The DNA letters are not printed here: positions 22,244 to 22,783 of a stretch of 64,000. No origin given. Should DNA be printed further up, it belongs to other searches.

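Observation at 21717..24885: Sigma54 activator, sigma54 promoter, RiPP-leader-like mini-protein and ECF sigma factor: a two-tier sigma cascade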

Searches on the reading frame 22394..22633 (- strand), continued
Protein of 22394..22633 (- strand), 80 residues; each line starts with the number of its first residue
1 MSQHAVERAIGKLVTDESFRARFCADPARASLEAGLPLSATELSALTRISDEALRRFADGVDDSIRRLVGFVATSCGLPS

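Call 61: search_protein_families(library=pfam, proteins=[P0176, P0219, P0168, P0215, P0263, P0178, P0135, P0134, P0218], max_evalue=0.001)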
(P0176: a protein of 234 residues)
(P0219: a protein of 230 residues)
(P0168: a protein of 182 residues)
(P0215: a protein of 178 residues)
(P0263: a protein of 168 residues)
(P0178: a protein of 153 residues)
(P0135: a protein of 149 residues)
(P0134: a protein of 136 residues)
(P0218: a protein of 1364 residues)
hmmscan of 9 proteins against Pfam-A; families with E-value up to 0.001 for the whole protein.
P0176 (234 aa): 3 families
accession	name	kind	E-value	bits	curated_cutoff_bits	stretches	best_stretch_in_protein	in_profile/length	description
PF16576.10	HlyD_D23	-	1e-19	71.1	30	1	54-148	120-214/214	Barrel-sandwich domain of CusB or HlyD membrane-fusion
PF13437.12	HlyD_3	-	8.6e-15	55.8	22.2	1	54-145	11-106/106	HlyD family secretion protein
PF14407.11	Frankia_peptide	-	1.1e-08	35.6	48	1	6-56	2-52/63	Ribosomally synthesized peptide prototyped by Frankia Franean1_4349.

P0219 (230 aa): 1 family
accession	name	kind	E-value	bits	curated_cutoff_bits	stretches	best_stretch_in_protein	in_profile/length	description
PF14407.11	Frankia_peptide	-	7.3e-08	33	48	1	13-55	2-44/63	Ribosomally synthesized peptide prototyped by Frankia Franean1_4349.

P0168 (182 aa): 2 families
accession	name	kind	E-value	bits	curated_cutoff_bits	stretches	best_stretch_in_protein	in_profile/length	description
PF14407.11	Frankia_peptide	-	1.5e-08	35.2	48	1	10-55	1-46/63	Ribosomally synthesized peptide prototyped by Frankia Franean1_4349.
PF09335.16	VTT_dom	-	1.4e-06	29.2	33.9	1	59-159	23-123/123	VTT domain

P0215 (178 aa): 2 families
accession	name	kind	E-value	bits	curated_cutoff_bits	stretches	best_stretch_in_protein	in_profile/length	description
PF02622.21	DUF179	-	1.2e-22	81.1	27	1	51-160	49-157/157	AlgH-like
PF14407.11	Frankia_peptide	-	0.00068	20.3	48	0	6-64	2-60/63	Ribosomally synthesized peptide prototyped by Frankia Franean1_4349.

P0263 (168 aa): 1 family
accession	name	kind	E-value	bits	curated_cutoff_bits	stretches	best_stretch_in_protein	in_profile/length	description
PF14407.11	Frankia_peptide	-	3.4e-06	27.7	48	1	5-49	1-45/63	Ribosomally synthesized peptide prototyped by Frankia Franean1_4349.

P0178 (153 aa): 1 family
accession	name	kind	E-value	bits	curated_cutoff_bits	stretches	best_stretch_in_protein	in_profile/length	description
PF14407.11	Frankia_peptide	-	1.9e-07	31.7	48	1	6-62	2-58/63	Ribosomally synthesized peptide prototyped by Frankia Franean1_4349.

P0135 (149 aa): 1 family
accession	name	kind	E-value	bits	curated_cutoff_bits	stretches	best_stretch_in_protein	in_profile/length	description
PF14407.11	Frankia_peptide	-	1.4e-08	35.3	48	1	5-66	1-62/63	Ribosomally synthesized peptide prototyped by Frankia Franean1_4349.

P0134 (136 aa): 1 family
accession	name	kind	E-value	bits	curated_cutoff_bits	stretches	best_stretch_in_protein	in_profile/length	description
PF14407.11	Frankia_peptide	-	4.1e-07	30.6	48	1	5-64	1-60/63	Ribosomally synthesized peptide prototyped by Frankia Franean1_4349.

P0218 (1364 aa): 12 families
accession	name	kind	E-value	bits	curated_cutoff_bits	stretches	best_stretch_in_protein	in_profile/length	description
PF24507.1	Ig_CFAP65_4th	-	1.4e-41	141.2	27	0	599-632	23-56/76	CFAP65, fourth Ig-like domain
PF22544.2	HYDIN_VesB_CFA65-like_Ig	-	1.8e-25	89.5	25.5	0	744-784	40-80/100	HYDIN/CFA65/VesB-like, Ig-like domain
PF22065.2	Cep192_D7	-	2.7e-19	69.7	27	0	600-631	66-97/125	Cep192 domain 7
PF24291.1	Ig_CFAP65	-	6.3e-19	68.4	27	0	145-178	65-98/121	Cilia- and flagella-associated protein 65-like, Ig-like domain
PF25249.1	Ig_CFAP65_7th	-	2.1e-14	53.8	28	0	746-804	41-96/120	CFAP65, seventh Ig-like domain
PF22067.2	Cep192_D3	-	5.2e-13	49.4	27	0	65-114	43-90/99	Cep192 domain 3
PF13287.12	Fn3_assoc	-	2.2e-12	47.3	23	1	1206-1251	1-45/59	Fn3 associated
PF19766.4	DUF6253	-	9e-09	35.6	25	0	340-380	22-62/81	Family of unknown function (DUF6253)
PF24798.1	Ig-CFAP74_4th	-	5.7e-08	33.3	28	0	759-785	50-76/95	CFAP74 forth Ig-like domain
PF22076.2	Cep192_D6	-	2.2e-07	31.4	35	0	743-795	36-89/101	Cep192 domain 6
PF15780.11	ASH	-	8.1e-07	29.6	27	0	750-779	50-79/98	Abnormal spindle-like microcephaly-assoc'd, ASPM-SPD-2-Hydin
PF13510.11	Fer2_4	-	1.1e-05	25.8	22.8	0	348-383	11-46/82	2Fe-2S iron-sulfur cluster binding domain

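Call 64: find_homologous_proteins(query=A4, max_evalue=0.00001)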
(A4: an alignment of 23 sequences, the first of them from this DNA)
Query A4 (23 sequences) (80 aa, profile of the alignment): 690 proteins with E <= 0.00001 among 3341 candidates; the best 120 are listed.
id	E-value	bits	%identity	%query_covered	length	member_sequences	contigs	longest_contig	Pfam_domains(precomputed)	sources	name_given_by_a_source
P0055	1.0e-25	107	65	85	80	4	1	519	PF14407.12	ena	-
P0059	1.1e-25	107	59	85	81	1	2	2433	PF14407.12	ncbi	-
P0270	2.0e-25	106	49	81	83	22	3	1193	PF14407.12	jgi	jgi:putative modified peptide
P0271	2.5e-25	106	50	84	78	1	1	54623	PF14407.12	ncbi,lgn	-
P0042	2.8e-25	106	69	85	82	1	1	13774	PF14407.12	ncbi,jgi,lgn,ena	-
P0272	3.4e-25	106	46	84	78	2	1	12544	PF14407.12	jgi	jgi:Ribosomally synthesized peptide prototyped by Frankia Franean1_4349.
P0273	3.4e-25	105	49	81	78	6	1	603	PF14407.12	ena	-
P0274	3.9e-25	105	51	85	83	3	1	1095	PF14407.12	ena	-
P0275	4.1e-25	105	54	85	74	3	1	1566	PF14407.12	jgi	jgi:hypothetical protein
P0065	4.8e-25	105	57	85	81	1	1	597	PF14407.12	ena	-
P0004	6.2e-25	105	81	100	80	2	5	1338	PF14407.12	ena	-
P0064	6.3e-25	105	63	85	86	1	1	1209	PF14407.12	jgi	jgi:hypothetical protein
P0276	6.6e-25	105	53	85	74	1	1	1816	PF14407.12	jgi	jgi:hypothetical protein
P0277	8.5e-25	104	51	85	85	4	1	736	PF14407.12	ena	-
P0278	8.7e-25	104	50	84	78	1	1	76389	PF14407.12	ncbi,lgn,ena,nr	ncbi:MAG TPA: Os1348 family NHLP clan protein [Candidatus Polarisedimenticolia bacterium]|nr:Os1348 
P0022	9.9e-25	104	71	100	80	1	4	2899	PF14407.12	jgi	jgi:hypothetical protein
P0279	1.0e-24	104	56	85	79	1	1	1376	PF14407.12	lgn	-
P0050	1.0e-24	104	69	88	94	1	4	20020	PF14407.12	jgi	jgi:hypothetical protein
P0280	1.0e-24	104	48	84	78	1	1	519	PF14407.12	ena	-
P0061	1.1e-24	104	63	85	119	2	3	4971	PF14407.12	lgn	-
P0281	1.2e-24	104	50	85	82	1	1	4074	PF14407.12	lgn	-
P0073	1.2e-24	104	60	85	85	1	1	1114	PF14407.12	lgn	-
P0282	1.3e-24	104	50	85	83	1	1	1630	PF14407.12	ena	-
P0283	1.3e-24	104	49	81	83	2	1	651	PF14407.12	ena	-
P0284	1.3e-24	104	49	84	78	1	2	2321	PF14407.12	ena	-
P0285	1.5e-24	103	50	85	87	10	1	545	PF14407.12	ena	-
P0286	1.6e-24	103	56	85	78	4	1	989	PF14407.12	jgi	jgi:hypothetical protein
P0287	1.6e-24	103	58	100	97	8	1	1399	PF14407.12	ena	-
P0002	1.7e-24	103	88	100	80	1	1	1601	PF14407.12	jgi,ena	-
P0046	1.7e-24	103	63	85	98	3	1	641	PF14407.12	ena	-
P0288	1.8e-24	103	59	85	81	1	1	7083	PF14407.12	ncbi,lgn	ncbi:MAG: Os1348 family NHLP clan protein [Candidatus Methylomirabilales bacterium]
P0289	1.9e-24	103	45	85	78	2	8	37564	PF14407.12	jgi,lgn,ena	jgi:putative modified peptide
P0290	1.9e-24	103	56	85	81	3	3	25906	PF14407.12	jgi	jgi:hypothetical protein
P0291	2.2e-24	103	56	53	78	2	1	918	PF14407.12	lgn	-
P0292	2.6e-24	103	49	85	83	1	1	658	PF14407.12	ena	-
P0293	2.6e-24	103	46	84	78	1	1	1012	PF14407.12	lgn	-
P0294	2.7e-24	103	47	85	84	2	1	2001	PF14407.12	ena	-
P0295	3.2e-24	102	51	85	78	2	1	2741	PF14407.12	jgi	jgi:putative modified peptide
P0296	3.3e-24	102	42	85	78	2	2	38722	PF14407.12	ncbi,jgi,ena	jgi:putative modified peptide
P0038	3.5e-24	102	71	85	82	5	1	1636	PF14407.12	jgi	-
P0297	3.5e-24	102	51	84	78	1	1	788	PF14407.12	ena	-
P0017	3.6e-24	102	74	100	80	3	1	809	PF14407.12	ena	-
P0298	3.6e-24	102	46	84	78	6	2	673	PF14407.12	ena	-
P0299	3.8e-24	102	60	85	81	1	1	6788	PF14407.12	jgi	jgi:hypothetical protein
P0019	4.1e-24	102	75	100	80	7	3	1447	PF14407.12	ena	-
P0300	4.1e-24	102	50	85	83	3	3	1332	PF14407.12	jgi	jgi:hypothetical protein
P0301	4.2e-24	102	49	85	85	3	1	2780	PF14407.12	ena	-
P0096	4.4e-24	102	60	85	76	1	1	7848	PF14407.12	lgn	-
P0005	4.6e-24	102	79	96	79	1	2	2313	PF14407.12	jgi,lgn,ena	jgi:hypothetical protein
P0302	4.8e-24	102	44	85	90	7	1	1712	PF14407.12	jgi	jgi:hypothetical protein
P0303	5.0e-24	102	46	84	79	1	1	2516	PF14407.12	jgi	jgi:putative modified peptide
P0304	5.1e-24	102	50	85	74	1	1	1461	PF14407.12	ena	-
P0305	5.2e-24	102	48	100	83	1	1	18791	PF14407.12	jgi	jgi:hypothetical protein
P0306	5.2e-24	102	51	94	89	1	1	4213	PF14407.12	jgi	jgi:hypothetical protein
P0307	5.3e-24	102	48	81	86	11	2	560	PF14407.12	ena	-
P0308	5.3e-24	102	51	85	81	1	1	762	PF14407.12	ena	-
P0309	5.5e-24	102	60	85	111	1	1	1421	PF14407.12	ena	-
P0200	5.6e-24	102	43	84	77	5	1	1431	PF14407.12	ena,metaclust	metaclust:\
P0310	5.7e-24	102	50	85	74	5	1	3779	PF14407.12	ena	-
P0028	6.2e-24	101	70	100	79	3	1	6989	PF14407.12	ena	-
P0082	6.5e-24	101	57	85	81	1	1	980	PF14407.12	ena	-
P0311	6.6e-24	101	59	61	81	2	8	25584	PF14407.12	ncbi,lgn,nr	ncbi:MAG: Franean1_4349 family RiPP [candidate division NC10 bacterium]|nr:Franean1_4349 family RiPP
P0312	6.8e-24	101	48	84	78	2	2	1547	PF14407.12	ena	-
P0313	6.9e-24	101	49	100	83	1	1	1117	PF14407.12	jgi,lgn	jgi:hypothetical protein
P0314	7.0e-24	101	59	85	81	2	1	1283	PF14407.12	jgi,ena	-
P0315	7.2e-24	101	44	84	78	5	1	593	PF14407.12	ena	-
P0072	7.2e-24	101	62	85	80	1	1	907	PF14407.12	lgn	-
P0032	7.3e-24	101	66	100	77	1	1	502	PF14407.12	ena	-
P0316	7.5e-24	101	47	85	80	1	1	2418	PF14407.12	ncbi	-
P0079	7.6e-24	101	63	85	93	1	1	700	PF14407.12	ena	-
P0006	8.6e-24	101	79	100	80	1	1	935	PF14407.12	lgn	-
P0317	8.9e-24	101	50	85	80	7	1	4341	PF14407.12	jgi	-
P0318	8.9e-24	101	63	61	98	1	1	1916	PF14407.12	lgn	-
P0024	8.9e-24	101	74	96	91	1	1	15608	PF14407.12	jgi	jgi:hypothetical protein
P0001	9.2e-24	101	96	100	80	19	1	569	PF14407.12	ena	-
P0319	9.2e-24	101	66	85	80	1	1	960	PF14407.12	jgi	jgi:putative modified peptide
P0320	9.5e-24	101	49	85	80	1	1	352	PF14407.12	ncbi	-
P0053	9.8e-24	101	66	85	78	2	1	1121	PF14407.12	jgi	jgi:hypothetical protein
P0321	1.0e-23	101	50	85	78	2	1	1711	PF14407.12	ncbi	-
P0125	1.0e-23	101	62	85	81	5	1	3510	PF14407.12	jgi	jgi:hypothetical protein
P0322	1.0e-23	101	61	61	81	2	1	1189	PF14407.12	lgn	-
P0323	1.0e-23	101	49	85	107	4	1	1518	PF14407.12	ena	-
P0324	1.0e-23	101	60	84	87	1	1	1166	PF14407.12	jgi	jgi:hypothetical protein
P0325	1.1e-23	101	50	85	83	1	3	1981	PF14407.12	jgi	jgi:hypothetical protein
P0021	1.1e-23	101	70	100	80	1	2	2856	PF14407.12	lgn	-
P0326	1.1e-23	101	54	85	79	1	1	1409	PF14407.12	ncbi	-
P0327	1.1e-23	101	40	85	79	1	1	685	PF14407.12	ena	-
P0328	1.1e-23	101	57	85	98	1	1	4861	PF14407.12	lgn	-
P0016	1.2e-23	101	75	96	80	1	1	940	PF14407.12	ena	-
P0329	1.2e-23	100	46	84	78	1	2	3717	PF14407.12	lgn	-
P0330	1.2e-23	100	49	85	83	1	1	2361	PF14407.12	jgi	jgi:putative modified peptide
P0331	1.2e-23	100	49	84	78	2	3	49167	PF14407.12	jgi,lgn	jgi:hypothetical protein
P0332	1.3e-23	100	47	85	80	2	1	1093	PF14407.12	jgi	jgi:hypothetical protein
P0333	1.3e-23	100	51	85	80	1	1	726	PF14407.12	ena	-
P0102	1.3e-23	100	56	85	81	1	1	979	PF14407.12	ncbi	-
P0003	1.4e-23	100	84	100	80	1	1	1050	PF14407.12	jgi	jgi:hypothetical protein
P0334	1.4e-23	100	49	85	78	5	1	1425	PF14407.12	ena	-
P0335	1.4e-23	100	51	85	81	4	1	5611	PF14407.12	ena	-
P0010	1.5e-23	100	78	96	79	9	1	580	PF14407.12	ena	-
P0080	1.6e-23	100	59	85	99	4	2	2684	PF14407.12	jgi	jgi:hypothetical protein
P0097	1.6e-23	100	57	85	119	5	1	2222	PF14407.12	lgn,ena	-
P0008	1.6e-23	100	82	96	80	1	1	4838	PF14407.12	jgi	jgi:Ribosomally synthesized peptide prototyped by Frankia Franean1_4349.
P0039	1.7e-23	100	71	85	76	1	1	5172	PF14407.12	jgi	jgi:hypothetical protein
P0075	1.7e-23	100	60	85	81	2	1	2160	PF14407.12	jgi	jgi:hypothetical protein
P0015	1.7e-23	100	75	96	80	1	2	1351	PF14407.12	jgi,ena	-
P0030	1.7e-23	100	74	85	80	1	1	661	PF14407.12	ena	-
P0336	1.7e-23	100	47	85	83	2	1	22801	PF14407.12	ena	-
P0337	1.7e-23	100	56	85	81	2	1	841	PF14407.12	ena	-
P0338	1.8e-23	100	44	84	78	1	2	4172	PF14407.12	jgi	jgi:hypothetical protein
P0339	1.8e-23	100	49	86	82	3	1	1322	PF14407.12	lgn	-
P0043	1.8e-23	100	66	85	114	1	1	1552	PF14407.12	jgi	jgi:hypothetical protein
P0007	1.8e-23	100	81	96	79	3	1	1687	PF14407.12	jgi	jgi:hypothetical protein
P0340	1.8e-23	100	44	84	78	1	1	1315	PF14407.12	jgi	jgi:hypothetical protein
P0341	1.8e-23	100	54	85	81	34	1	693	PF14407.12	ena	-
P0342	1.9e-23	100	46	84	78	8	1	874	PF14407.12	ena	-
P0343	1.9e-23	100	47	84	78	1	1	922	PF14407.12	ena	-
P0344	1.9e-23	100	47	85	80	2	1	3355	PF14407.12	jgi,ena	-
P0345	1.9e-23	100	40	85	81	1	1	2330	PF14407.12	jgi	jgi:hypothetical protein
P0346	2.0e-23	100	47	85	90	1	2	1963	PF14407.12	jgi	jgi:hypothetical protein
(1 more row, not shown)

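Call 65: find_encoding_contigs(protein=P0278, flank=10000, max_places=2)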
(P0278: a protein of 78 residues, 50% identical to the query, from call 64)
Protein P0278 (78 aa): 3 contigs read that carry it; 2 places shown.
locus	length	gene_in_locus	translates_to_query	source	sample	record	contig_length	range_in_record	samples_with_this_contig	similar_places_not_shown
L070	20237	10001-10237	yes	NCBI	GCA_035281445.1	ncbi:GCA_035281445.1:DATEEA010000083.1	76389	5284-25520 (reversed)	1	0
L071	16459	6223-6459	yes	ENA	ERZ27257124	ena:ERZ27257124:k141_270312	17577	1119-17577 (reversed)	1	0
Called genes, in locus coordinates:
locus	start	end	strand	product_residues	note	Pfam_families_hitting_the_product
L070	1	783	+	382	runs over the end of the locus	PF06267:DUF1028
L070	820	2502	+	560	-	PF01590:GAF (faint), PF13492:GAF_3 (faint), PF02518:HATPase_c, PF13581:HATPase_c_2 (weak)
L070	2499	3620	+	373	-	PF00072:Response_reg, PF07228:SpoIIE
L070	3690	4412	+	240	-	PF02517:Rce1-like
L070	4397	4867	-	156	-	PF02639:DUF188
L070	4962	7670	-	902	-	PF00069:Pkinase, PF07714:PK_Tyr_Ser-Thr, PF26550:Tricorn_2nd (faint), PF26549:Tricorn_N, PF07676:PD40 (weak), PF26549:Tricorn_N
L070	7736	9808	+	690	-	PF01590:GAF (faint), PF13185:GAF_2 (faint), PF00158:Sigma54_activat, PF14532:Sigma54_activ_2, PF00004:AAA (weak), PF07728:AAA_5, PF25601:AAA_lid_14, PF02954:HTH_8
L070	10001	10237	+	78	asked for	PF14407:Frankia_peptide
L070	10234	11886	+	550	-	PF02321:OEP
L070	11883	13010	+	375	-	PF25917:BSH_RND, PF25973:BSH_CzcB, PF25876:HH_MFP_RND, PF25944:Beta-barrel_RND, PF25954:Beta-barrel_RND_2, PF25975:CzcB_C (faint), PF25989:YknX_C (weak)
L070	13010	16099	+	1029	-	PF00873:ACR_tran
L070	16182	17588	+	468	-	PF02310:B12-binding, PF04055:Radical_SAM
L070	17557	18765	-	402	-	PF00155:Aminotran_1_2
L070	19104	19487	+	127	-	PF13466:STAS_2, PF01740:STAS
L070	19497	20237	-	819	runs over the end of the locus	-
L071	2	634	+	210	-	?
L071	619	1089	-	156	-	PF02639:DUF188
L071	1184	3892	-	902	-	PF00069:Pkinase, PF07714:PK_Tyr_Ser-Thr, PF26550:Tricorn_2nd (faint), PF26549:Tricorn_N, PF07676:PD40 (weak), PF26549:Tricorn_N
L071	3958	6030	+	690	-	PF01590:GAF (faint), PF13185:GAF_2 (faint), PF00158:Sigma54_activat, PF14532:Sigma54_activ_2, PF00004:AAA (weak), PF07728:AAA_5, PF25601:AAA_lid_14, PF02954:HTH_8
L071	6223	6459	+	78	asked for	PF14407:Frankia_peptide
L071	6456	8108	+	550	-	PF02321:OEP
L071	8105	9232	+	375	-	PF25917:BSH_RND, PF25973:BSH_CzcB, PF25876:HH_MFP_RND, PF25944:Beta-barrel_RND, PF25954:Beta-barrel_RND_2, PF25975:CzcB_C (faint), PF25989:YknX_C (weak)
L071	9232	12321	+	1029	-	PF00873:ACR_tran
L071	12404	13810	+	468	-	PF02310:B12-binding, PF04055:Radical_SAM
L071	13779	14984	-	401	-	PF00155:Aminotran_1_2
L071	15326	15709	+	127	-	PF13466:STAS_2, PF01740:STAS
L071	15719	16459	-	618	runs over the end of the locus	?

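Call 66: find_encoding_contigs(protein=P0296, flank=10000, max_places=2)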
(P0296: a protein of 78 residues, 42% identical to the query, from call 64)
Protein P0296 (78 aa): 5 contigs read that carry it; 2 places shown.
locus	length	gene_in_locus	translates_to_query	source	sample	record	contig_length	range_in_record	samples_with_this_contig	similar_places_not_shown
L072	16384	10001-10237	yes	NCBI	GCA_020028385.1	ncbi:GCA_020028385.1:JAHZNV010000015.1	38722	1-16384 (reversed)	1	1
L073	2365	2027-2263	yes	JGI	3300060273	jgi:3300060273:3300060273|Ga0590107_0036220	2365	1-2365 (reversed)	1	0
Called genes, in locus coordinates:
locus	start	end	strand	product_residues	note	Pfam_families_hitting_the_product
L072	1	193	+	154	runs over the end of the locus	PF04828:GFA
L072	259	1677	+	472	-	PF01435:Peptidase_M48, PF13371:TPR_9, PF13414:TPR_11, PF13432:TPR_16, PF14559:TPR_19 (weak)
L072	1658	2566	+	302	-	-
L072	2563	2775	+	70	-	-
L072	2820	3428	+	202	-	-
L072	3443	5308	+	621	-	PF00756:Esterase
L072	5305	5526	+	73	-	PF06902:Fer4_19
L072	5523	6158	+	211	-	PF06736:TMEM175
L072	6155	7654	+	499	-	PF00282:Pyridoxal_deC, PF01212:Beta_elim_lyase (weak)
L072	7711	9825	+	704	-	PF01590:GAF (weak), PF13185:GAF_2 (weak), PF00158:Sigma54_activat, PF14532:Sigma54_activ_2, PF07728:AAA_5, PF25601:AAA_lid_14, PF02954:HTH_8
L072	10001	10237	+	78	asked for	PF14407:Frankia_peptide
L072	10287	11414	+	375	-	PF25917:BSH_RND, PF25973:BSH_CzcB, PF25876:HH_MFP_RND, PF25893:HH_CzcB (weak), PF25944:Beta-barrel_RND, PF25954:Beta-barrel_RND_2, PF25975:CzcB_C (faint)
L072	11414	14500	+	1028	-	PF00873:ACR_tran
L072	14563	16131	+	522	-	PF00324:AA_permease, PF13520:AA_permease_2, PF13906:AA_permease_C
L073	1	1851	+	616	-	?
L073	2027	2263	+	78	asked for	PF14407:Frankia_peptide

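Call 67: find_encoding_contigs(protein=P0289, flank=10000, max_places=3)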
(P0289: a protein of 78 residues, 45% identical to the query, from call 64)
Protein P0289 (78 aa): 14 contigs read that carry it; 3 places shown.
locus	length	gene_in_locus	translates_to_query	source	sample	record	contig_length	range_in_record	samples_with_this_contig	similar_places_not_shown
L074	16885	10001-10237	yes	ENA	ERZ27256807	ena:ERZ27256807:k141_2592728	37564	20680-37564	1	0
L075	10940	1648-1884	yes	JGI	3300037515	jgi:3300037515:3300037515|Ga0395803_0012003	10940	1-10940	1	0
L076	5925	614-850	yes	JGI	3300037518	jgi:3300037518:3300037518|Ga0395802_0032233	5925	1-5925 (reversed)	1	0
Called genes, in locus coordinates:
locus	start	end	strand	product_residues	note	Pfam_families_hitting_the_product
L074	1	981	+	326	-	PF00126:HTH_1, PF03466:LysR_substrate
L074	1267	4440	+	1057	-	-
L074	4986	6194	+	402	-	PF11383:DUF3187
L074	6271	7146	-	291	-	PF13370:Fer4_13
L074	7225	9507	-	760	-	PF01590:GAF (weak), PF01590:GAF (weak), PF13185:GAF_2 (weak), PF00158:Sigma54_activat, PF14532:Sigma54_activ_2, PF07728:AAA_5, PF25601:AAA_lid_14, PF02954:HTH_8, +2 more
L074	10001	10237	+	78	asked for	PF14407:Frankia_peptide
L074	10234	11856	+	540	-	PF02321:OEP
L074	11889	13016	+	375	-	PF25917:BSH_RND, PF25973:BSH_CzcB (weak), PF25876:HH_MFP_RND (weak), PF25944:Beta-barrel_RND, PF25954:Beta-barrel_RND_2, PF25989:YknX_C (weak)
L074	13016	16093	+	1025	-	PF00873:ACR_tran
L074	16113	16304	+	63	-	-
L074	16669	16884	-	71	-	?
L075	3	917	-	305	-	?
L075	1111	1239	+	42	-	-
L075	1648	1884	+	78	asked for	PF14407:Frankia_peptide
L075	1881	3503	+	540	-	PF02321:OEP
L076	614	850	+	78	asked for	PF14407:Frankia_peptide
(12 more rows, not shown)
